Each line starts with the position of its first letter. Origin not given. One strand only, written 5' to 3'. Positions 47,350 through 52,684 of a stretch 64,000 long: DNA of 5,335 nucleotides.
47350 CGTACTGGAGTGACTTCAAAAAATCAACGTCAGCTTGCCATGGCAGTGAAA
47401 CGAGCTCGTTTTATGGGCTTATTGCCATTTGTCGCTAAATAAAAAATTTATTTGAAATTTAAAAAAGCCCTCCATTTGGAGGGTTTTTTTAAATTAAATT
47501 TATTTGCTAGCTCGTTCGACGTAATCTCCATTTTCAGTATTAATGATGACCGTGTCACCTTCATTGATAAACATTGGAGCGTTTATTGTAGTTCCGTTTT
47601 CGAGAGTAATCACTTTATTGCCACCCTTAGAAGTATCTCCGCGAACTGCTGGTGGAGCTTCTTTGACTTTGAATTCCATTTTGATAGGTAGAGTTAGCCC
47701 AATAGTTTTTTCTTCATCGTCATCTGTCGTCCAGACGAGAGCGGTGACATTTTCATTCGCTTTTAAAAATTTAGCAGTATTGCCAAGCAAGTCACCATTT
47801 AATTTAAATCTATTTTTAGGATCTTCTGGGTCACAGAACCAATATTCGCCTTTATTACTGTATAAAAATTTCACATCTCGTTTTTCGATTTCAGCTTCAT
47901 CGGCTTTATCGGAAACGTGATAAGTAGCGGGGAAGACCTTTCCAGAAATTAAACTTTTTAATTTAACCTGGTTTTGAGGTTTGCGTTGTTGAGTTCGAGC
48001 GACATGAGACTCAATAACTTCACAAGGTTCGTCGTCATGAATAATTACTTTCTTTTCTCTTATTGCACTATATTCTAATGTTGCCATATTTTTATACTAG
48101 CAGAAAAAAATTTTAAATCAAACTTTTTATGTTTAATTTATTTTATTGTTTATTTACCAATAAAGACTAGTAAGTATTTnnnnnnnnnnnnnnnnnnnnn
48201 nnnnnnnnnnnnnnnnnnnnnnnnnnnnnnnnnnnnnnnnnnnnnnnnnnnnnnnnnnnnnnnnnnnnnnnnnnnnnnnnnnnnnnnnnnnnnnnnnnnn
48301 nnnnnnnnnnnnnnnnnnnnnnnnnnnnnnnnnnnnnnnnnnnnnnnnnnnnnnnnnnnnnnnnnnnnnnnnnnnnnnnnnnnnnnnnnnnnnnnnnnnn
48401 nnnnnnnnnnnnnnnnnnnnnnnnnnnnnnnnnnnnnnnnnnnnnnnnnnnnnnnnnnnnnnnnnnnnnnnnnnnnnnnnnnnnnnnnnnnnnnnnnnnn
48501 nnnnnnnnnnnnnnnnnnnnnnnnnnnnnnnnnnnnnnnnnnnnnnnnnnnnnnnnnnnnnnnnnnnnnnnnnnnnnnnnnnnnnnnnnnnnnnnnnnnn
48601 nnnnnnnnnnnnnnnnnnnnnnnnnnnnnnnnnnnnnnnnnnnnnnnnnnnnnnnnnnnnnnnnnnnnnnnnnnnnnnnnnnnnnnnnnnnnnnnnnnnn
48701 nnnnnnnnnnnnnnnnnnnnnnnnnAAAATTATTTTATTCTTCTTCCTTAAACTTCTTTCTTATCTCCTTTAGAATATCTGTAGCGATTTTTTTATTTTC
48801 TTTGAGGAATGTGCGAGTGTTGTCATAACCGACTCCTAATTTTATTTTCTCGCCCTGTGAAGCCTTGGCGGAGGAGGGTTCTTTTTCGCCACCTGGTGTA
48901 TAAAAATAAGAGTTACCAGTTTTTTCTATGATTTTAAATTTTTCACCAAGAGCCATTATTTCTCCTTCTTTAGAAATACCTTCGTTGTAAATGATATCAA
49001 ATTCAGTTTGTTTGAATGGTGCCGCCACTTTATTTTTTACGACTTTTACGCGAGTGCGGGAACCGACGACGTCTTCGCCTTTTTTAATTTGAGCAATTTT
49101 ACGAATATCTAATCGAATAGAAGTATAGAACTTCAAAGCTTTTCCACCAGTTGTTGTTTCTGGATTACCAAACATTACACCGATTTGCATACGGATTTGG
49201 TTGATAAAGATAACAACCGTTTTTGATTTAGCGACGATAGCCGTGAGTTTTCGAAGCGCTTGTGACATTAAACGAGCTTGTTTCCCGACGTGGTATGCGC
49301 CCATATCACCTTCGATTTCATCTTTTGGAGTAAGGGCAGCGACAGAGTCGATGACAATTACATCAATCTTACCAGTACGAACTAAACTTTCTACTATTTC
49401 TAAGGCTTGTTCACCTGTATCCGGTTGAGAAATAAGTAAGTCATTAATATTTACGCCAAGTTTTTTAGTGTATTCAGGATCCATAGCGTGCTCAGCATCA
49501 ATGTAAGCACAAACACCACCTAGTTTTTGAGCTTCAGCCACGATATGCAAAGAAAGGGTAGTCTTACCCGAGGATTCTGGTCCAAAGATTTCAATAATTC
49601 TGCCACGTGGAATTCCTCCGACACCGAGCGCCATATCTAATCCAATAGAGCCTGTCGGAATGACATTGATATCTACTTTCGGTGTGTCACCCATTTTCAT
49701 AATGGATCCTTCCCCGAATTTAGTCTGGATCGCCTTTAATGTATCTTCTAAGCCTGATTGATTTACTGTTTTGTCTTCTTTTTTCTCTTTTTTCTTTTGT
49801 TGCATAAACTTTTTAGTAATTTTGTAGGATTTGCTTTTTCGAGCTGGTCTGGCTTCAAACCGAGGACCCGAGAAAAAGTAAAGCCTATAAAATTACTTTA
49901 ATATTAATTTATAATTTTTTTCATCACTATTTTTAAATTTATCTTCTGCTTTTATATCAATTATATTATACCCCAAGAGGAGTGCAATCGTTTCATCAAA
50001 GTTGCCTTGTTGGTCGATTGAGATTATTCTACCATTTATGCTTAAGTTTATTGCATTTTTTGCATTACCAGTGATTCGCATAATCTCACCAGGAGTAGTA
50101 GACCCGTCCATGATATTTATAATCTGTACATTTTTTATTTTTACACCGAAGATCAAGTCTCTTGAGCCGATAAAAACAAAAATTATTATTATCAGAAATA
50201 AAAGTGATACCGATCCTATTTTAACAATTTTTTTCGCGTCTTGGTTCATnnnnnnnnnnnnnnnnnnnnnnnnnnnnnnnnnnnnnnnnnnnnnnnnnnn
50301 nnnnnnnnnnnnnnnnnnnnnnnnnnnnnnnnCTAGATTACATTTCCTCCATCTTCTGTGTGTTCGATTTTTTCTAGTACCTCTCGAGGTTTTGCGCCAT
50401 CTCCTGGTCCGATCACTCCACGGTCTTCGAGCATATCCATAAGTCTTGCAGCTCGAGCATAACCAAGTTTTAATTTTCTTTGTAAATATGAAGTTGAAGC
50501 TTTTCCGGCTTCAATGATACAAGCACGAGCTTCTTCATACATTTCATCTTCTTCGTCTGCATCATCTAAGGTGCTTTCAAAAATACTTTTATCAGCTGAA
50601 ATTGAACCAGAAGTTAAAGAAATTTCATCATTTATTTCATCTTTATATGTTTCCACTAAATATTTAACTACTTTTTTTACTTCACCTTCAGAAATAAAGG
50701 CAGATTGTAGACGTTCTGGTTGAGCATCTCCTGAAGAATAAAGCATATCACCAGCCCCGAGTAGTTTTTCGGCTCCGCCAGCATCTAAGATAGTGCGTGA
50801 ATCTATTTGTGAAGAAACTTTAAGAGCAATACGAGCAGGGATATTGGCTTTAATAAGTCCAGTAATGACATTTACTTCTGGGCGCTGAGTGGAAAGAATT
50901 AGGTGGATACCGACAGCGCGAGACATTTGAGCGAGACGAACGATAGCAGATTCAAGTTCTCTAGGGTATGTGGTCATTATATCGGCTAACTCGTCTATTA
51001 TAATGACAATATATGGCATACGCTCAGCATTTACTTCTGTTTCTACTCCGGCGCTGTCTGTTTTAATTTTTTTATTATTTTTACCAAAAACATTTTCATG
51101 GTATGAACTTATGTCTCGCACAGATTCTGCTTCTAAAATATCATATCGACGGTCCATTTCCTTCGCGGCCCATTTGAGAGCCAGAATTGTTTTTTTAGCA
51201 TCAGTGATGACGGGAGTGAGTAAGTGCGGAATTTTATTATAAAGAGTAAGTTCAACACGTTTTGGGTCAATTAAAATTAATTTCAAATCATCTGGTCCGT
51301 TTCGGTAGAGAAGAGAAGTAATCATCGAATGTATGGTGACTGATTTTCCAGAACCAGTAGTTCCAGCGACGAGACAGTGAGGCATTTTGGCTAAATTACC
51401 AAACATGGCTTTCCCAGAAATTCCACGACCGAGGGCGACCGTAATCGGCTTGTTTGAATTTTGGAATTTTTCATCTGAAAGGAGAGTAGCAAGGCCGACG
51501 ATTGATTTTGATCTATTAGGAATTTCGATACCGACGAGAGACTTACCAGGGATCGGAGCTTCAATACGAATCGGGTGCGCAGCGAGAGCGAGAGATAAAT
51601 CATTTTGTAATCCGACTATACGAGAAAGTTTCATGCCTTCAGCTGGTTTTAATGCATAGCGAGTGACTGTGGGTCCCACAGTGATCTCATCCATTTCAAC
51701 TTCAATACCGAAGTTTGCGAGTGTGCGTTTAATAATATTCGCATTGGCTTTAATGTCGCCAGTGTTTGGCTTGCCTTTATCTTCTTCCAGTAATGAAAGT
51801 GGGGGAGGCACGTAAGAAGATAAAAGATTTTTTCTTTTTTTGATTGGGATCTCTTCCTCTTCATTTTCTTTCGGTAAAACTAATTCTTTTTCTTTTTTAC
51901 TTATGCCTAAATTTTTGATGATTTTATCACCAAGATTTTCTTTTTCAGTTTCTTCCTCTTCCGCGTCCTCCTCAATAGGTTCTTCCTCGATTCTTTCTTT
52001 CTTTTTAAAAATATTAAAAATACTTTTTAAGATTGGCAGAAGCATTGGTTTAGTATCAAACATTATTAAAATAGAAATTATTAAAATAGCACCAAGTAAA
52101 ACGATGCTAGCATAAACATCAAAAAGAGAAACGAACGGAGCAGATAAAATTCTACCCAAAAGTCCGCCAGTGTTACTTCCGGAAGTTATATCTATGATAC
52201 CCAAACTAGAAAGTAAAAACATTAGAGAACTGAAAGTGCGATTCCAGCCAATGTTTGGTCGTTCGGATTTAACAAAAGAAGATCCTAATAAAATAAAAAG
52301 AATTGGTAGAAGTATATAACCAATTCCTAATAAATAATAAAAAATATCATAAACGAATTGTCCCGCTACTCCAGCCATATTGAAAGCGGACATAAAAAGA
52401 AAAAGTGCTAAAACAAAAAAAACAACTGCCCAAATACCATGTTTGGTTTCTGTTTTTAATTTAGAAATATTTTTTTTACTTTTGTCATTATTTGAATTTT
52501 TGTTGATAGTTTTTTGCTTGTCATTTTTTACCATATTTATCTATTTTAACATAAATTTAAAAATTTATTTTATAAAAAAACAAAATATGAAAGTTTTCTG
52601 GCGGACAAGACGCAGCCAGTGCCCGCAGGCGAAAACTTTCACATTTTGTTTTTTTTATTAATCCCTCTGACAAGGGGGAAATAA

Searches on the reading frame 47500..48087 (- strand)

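Call 85: search_protein_families(library=pfam, proteins=[window:47500-48087:-], max_evalue=0.0001)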
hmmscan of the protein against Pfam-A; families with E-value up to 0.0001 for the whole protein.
window:47500-48087:- (195 aa): 3 families
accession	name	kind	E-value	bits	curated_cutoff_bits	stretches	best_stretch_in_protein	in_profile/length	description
PF09285.17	Elong-fact-P_C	-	9.6e-21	73.7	25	1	138-192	2-56/56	Elongation factor P, C-terminal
PF01132.26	EFP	-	4.7e-07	30.1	27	1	70-119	1-49/54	Elongation factor P (EF-P) OB domain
PF08207.18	EFP_N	-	2.6e-06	27.8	23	1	7-61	3-57/58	Elongation factor P (EF-P) KOW-like domain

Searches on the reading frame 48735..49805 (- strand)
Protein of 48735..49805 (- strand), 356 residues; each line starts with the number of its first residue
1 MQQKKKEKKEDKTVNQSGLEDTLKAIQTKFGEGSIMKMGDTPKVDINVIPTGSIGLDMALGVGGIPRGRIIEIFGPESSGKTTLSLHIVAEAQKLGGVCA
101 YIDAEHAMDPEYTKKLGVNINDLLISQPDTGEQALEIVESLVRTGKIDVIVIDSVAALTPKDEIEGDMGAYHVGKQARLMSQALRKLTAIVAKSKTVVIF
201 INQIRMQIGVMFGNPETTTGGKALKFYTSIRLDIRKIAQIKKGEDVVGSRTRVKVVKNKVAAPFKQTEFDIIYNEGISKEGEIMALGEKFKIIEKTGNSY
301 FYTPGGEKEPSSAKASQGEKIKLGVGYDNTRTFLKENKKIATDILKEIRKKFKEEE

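Call 35: search_protein_families(library=pfam, proteins=[window:48735-49805:-], max_evalue=0.001)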
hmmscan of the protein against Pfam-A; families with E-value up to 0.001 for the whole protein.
window:48735-49805:- (356 aa): 6 families
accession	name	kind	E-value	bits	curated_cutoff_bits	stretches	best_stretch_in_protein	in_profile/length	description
PF00154.27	RecA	-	2.2e-136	453.8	27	1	19-278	3-262/262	recA bacterial DNA recombination protein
PF08423.17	Rad51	-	2.6e-11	43.7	22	1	48-237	7-212/244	Rad51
PF06745.19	ATPase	-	6.1e-10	39.3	26.6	1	49-123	1-77/231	KaiC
PF21096.2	RecA_C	-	2.5e-08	34.4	27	1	281-353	1-57/57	RecA C-terminal domain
PF01637.24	ATPase_2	-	5.6e-06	26.8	33.2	1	69-206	21-121/225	ATPase domain predominantly from Archaea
PF13481.12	AAA_25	-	0.00011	22.3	27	0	63-163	28-160/195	AAA domain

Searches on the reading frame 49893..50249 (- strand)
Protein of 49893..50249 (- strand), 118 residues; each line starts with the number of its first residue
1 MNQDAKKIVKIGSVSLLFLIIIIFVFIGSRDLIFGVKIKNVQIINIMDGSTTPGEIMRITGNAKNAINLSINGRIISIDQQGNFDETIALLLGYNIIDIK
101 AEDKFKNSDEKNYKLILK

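Call 35: search_protein_families(library=pfam, proteins=[window:49893-50249:-], max_evalue=0.001)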
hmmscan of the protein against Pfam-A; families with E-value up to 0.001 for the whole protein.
window:49893-50249:- (118 aa): 1 family
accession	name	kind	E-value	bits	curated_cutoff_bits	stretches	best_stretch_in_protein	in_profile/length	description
PF09136.16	Glucodextran_B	-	6e-09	36.1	27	1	43-113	5-77/83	Glucodextranase, domain B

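Call 42: find_related_loci(query=window:49893-50249:-, collection=metagenome_contigs, flank=10000)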
Query window:49893-50249:- (118 aa) in metagenome_contigs; peptide patterns used: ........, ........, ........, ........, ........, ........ (x = any residue, [..] = any of these).
600 stretches matched a pattern (row limit reached: there are more); 6 encode a relative of the query (tblastn E <= 1e-3); 6 distinct loci.
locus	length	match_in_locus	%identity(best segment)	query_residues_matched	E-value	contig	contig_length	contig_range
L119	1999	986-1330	62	1-118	3e-43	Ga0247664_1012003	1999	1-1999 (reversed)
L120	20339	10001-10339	64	1-116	2e-38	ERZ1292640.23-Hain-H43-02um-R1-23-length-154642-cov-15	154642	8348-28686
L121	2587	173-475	63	15-118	3e-38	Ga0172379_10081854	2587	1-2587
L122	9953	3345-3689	64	1-118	1e-35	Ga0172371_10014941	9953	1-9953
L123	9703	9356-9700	58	1-118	5e-35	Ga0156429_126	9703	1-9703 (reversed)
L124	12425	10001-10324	54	6-116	4e-32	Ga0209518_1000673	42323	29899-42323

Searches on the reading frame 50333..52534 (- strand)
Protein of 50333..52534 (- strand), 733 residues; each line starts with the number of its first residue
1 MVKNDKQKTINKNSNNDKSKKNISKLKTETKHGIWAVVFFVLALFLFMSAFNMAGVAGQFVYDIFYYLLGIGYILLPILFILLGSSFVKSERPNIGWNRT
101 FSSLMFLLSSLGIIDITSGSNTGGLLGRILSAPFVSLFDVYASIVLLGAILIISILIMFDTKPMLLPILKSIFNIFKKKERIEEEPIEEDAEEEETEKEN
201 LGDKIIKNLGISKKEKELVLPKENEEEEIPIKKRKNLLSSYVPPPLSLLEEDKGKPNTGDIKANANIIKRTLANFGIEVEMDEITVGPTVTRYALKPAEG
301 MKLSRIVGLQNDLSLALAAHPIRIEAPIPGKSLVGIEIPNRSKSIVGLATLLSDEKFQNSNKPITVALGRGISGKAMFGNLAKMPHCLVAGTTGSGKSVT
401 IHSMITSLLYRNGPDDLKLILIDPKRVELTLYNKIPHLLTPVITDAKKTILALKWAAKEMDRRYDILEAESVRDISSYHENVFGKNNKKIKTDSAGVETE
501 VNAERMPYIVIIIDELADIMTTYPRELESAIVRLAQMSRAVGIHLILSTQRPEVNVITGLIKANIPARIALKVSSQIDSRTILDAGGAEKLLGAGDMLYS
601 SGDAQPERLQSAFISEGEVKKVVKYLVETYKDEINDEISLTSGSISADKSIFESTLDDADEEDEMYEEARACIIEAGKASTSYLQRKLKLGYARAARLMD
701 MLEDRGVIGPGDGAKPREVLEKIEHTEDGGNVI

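Call 35: search_protein_families(library=pfam, proteins=[window:50333-52534:-], max_evalue=0.001)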
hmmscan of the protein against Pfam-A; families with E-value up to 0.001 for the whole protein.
window:50333-52534:- (733 aa): 6 families
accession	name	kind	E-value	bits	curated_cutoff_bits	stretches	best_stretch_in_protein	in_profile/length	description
PF01580.24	FtsK_SpoIIIE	-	3e-61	207.1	24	1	349-553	3-220/221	FtsK/SpoIIIE family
PF17854.6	FtsK_alpha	-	2.7e-29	101.8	22.9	1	244-340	2-101/101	FtsK alpha domain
PF09397.16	FtsK_gamma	-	1.9e-27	95.2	30.6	1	661-720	2-61/63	Ftsk gamma domain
PF13491.11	FtsK_4TM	-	5.8e-10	39.6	23.1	1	51-161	44-161/171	4TM region of DNA translocase FtsK/SpoIIIE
PF01935.23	DUF87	-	3e-05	24.7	23.2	1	385-424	24-60/220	Helicase HerA, central domain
PF12846.13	AAA_10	-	0.00069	19.2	27.5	0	375-435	12-68/362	AAA-like domain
